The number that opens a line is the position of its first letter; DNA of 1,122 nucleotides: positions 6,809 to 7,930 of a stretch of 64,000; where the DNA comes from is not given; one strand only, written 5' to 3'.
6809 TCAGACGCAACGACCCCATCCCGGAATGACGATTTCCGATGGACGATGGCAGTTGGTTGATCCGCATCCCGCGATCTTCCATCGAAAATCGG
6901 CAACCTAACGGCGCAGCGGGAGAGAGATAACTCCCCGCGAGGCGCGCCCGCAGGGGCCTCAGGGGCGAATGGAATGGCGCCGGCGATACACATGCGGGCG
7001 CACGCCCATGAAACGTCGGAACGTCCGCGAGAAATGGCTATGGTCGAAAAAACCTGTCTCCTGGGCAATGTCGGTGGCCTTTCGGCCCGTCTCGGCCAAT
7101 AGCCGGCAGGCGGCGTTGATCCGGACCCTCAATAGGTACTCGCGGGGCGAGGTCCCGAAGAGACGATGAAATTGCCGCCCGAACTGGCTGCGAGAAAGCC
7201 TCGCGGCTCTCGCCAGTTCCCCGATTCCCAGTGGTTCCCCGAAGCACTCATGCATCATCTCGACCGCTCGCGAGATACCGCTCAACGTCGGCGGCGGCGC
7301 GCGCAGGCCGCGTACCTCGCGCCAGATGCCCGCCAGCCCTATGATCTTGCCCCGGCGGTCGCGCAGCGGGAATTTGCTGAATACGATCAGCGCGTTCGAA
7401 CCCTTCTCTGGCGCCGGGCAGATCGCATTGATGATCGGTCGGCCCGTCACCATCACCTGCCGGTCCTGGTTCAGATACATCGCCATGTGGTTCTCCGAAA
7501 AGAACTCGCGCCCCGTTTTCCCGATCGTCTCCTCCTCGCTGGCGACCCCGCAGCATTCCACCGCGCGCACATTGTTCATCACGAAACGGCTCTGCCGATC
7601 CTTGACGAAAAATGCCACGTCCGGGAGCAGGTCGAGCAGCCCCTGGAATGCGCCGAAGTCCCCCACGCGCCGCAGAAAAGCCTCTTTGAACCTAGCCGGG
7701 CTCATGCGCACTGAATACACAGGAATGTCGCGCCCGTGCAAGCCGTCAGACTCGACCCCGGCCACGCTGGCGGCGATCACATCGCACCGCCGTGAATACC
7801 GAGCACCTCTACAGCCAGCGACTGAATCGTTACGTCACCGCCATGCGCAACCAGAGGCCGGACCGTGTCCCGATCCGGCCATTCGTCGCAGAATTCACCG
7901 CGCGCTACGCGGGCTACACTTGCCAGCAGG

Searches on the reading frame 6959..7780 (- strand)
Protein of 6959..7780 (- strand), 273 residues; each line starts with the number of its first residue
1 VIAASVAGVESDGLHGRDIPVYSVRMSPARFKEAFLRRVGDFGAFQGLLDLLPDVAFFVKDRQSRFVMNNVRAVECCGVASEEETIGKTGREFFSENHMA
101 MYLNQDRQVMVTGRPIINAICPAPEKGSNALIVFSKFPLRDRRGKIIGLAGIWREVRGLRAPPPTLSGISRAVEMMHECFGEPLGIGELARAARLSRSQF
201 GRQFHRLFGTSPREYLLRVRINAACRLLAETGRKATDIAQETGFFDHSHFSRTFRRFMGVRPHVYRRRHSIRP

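Call 6: search_protein_families(library=pfam, proteins=[window:6959-7780:-])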
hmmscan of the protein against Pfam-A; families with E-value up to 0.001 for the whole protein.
window:6959-7780:- (273 aa): 3 families
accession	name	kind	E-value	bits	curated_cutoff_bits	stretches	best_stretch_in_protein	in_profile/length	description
PF12833.13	HTH_18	-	7.5e-25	87.5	33.6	1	189-268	1-80/80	Helix-turn-helix domain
PF08448.16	PAS_4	-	3e-17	63.3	23.1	1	50-158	2-107/110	PAS fold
PF00165.29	HTH_AraC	-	4.2e-14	52.7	26.6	2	184-216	9-41/42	Bacterial regulatory helix-turn-helix proteins, AraC family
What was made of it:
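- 6959..7780 (-): PAS/AraC-type regulator, the only regulator gene in the window (candidate regulator; link not shown). HTH_18 and PAS_4 (call 6)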
